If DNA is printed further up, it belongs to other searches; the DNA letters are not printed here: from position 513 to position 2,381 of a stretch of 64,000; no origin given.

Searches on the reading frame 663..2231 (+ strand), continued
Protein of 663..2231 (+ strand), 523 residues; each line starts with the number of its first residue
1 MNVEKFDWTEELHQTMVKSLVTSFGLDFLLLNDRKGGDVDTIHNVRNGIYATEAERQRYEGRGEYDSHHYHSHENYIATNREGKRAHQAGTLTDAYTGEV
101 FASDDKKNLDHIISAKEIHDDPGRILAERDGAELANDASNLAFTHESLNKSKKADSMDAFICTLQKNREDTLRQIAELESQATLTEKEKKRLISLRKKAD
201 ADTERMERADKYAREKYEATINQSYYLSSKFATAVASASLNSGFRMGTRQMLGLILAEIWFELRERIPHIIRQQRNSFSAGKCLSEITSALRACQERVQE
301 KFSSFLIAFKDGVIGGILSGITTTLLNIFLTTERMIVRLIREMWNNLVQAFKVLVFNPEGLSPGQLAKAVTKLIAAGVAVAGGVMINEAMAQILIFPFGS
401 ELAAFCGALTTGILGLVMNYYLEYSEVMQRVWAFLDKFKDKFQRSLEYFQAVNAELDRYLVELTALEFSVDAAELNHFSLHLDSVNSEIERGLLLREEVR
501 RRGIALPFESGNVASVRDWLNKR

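Call 98: search_dna_similar(query=window:663-2231:+, collection=plasmids, mode=protein, max_rows=12)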
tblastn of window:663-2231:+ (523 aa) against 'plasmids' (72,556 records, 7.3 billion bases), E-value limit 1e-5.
Records with a match: 69; places in all: 70; records where one place covers at least 80% of the query: 59.
Best place of each record, by identity: 95-99% 1; 60-80% 27; <60% 41.
By first word of the organism name: Klebsiella 39; Photobacterium 7; Escherichia 6; Pseudomonas 4; Raoultella 2; Cupriavidus 2; Duffyella 1; Allochromatium 1; Acetobacter 1; Vibrio 1; and 5 more.
By predicted mobility (MOB-suite, as given by PLSDB): non-mobilizable 35; conjugative 23; mobilizable 11.
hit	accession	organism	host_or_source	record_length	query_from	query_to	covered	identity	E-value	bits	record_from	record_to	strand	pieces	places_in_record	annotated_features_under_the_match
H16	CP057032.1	Escherichia coli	culture,Pooled cattle faecal samples ...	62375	1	523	100%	98.1%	0e+0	971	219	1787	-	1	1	cobalamin adenosyltransferase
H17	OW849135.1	Klebsiella oxytoca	Homo sapiens,Complejo Asistencial ...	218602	1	522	100%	70.3%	0e+0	698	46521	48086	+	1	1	hypothetical protein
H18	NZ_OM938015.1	Klebsiella michiganensis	-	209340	1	522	100%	70.3%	0e+0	698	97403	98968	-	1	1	ATP--cob(I)alamin adenosyltransferase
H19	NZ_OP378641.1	Klebsiella michiganensis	-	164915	1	522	100%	70.3%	0e+0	698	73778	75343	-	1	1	ATP--cob(I)alamin adenosyltransferase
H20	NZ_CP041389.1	Raoultella ornithinolytica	whole organism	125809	1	522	100%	70.3%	0e+0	698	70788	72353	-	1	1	ATP--cob(I)alamin adenosyltransferase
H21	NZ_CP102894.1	Klebsiella quasipneumoniae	animal,mixed culture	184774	1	522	100%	70.3%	0e+0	697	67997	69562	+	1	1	cobalamin adenosyltransferase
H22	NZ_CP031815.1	Klebsiella pneumoniae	Homo sapiens,rectal swab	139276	1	522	100%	70.3%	0e+0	696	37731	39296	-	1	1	ATP--cob(I)alamin adenosyltransferase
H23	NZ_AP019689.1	Klebsiella quasipneumoniae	-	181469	1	522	100%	70.3%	0e+0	696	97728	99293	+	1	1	ATP--cob(I)alamin adenosyltransferase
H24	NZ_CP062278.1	Klebsiella pneumoniae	swine,single cell,oropharyngeal sample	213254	1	522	100%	70.3%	0e+0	696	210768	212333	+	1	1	ATP--cob(I)alamin adenosyltransferase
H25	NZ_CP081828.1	Klebsiella quasipneumoniae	Homo sapiens,metagenomic assembly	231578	1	522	100%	70.3%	0e+0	696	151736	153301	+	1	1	ATP--cob(I)alamin adenosyltransferase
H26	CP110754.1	Klebsiella pneumoniae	Homo sapiens,blood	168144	1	522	100%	70.3%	0e+0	696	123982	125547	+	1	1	ATP--cob(I)alamin adenosyltransferase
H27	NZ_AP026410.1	Klebsiella quasipneumoniae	-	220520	1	522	100%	70.3%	0e+0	696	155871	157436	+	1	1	ATP--cob(I)alamin adenosyltransferase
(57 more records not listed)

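Call 99: search_dna_similar(query=window:663-2231:+, collection=phages, mode=protein, max_rows=10)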
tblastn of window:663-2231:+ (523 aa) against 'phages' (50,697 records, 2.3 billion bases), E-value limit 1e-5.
Records with a match: 7; places in all: 7; records where one place covers at least 80% of the query: 7.
Best place of each record, by identity: <60% 7.
By first word of the organism name: Aeromonas 7.
By host as written in the record: Aeromonas hydrophila 7.
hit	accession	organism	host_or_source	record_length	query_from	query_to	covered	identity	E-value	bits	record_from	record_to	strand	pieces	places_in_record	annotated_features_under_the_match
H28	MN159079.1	Aeromonas phage D9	Aeromonas hydrophila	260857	1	520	99%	30.5%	7e-73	258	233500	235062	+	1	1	hypothetical protein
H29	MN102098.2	Aeromonas phage D3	Aeromonas hydrophila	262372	1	520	99%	30.3%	1e-72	257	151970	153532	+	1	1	hypothetical protein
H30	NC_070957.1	Aeromonas phage D3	Aeromonas hydrophila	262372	1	520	99%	30.3%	1e-72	257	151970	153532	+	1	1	hypothetical protein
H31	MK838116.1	Aeromonas phage LAh10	Aeromonas hydrophila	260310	1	520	99%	30.1%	3e-73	259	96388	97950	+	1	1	putative cobalamin adenosyltransferase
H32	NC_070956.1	Aeromonas phage LAh10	Aeromonas hydrophila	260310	1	520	99%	30.1%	3e-73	259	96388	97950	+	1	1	putative cobalamin adenosyltransferase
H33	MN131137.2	Aeromonas phage D6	Aeromonas hydrophila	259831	1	520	99%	30.1%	2e-71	253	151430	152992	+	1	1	hypothetical protein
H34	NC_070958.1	Aeromonas phage D6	Aeromonas hydrophila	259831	1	520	99%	30.1%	2e-71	253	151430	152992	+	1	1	hypothetical protein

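Call 100: get_annotated_region(hit=H30, flank=4000)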
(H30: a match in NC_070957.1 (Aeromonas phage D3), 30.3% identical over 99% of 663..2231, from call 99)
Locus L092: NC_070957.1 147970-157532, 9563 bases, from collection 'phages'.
description: Aeromonas phage D3, complete genome.
organism: Aeromonas phage D3 (NCBI taxid 2593327)
taxonomy: Viruses; Duplodnaviria; Heunggongvirae; Uroviricota; Caudoviricetes; Ludhianavirus; Ludhianavirus D3
host: Aeromonas hydrophila; source: sewage water; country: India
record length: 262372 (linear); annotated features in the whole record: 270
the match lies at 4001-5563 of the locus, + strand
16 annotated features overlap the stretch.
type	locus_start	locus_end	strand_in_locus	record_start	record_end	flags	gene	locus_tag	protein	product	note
CDS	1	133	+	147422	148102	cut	-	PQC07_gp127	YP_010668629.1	hypothetical protein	-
CDS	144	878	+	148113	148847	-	-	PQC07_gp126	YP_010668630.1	hypothetical protein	-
CDS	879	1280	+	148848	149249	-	-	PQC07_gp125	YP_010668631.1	hypothetical protein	-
CDS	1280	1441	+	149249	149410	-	-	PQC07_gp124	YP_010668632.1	hypothetical protein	-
CDS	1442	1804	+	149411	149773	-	-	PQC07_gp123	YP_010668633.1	hypothetical protein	-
CDS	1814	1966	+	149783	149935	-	-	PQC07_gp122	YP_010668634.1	hypothetical protein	-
CDS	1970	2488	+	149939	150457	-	-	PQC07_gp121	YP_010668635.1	hypothetical protein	-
CDS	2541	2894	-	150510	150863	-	-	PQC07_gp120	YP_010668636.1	tail assembly chaperone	-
CDS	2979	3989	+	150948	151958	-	-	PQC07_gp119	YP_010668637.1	hypothetical protein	-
CDS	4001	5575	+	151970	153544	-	-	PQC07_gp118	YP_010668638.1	hypothetical protein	-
CDS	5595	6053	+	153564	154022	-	-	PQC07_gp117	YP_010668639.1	antimicrobial peptide resistance and lipid A acylation protein PagP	-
CDS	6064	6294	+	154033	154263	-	-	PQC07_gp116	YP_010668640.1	hypothetical protein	-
CDS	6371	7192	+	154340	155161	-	-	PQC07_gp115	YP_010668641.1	hypothetical protein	-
CDS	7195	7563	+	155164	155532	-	-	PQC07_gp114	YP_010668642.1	hypothetical protein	-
CDS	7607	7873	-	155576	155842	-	-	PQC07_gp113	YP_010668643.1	hypothetical protein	-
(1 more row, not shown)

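Call 101: get_annotated_region(hit=H22, flank=7000)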
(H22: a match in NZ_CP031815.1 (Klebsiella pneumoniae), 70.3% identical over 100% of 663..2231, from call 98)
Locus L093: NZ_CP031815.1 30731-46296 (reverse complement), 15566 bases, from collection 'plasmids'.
description: Klebsiella pneumoniae strain KSB1_7F isolate KSB1_7F plasmid unnamed1, complete sequence
organism: Klebsiella pneumoniae (NCBI taxid 573)
taxonomy: Bacteria; Pseudomonadota; Gammaproteobacteria; Enterobacterales; Enterobacteriaceae; Klebsiella; Klebsiella pneumoniae
host: -; source: Homo sapiens,rectal swab; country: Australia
typing (MOB-suite, as given by PLSDB): non-mobilizable; replicon IncFIB
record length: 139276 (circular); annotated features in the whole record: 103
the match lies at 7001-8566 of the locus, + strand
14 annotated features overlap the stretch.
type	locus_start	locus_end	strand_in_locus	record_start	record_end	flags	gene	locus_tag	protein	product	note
CDS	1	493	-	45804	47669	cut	-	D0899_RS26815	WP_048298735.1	DUF262 domain-containing protein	-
CDS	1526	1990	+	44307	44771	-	mobI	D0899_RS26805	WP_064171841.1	conjugative transfer protein MobI(A/C)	-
CDS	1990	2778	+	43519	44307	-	-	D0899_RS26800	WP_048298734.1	hypothetical protein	-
CDS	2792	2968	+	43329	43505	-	-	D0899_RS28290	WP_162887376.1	hypothetical protein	-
CDS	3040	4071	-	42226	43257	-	-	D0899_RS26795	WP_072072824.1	IS630-like element ISEc33 family transposase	-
CDS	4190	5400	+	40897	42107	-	-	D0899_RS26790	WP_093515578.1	IS3 family transposase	-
CDS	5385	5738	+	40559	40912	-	-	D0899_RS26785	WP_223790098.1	WYL domain-containing protein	-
CDS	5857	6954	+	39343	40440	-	-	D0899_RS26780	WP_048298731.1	hypothetical protein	-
CDS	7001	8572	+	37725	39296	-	-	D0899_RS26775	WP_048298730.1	ATP--cob(I)alamin adenosyltransferase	-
CDS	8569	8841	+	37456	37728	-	-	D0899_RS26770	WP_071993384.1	YkgJ family cysteine cluster protein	-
CDS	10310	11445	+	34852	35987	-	-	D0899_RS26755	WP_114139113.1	IS3 family transposase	-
CDS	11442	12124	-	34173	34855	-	-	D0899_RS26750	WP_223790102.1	IS1 family transposase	-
CDS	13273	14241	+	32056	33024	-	-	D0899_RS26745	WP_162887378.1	IS5-like element IS903B family transposase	-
CDS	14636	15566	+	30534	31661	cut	-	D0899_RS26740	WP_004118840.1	transporter substrate-binding protein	-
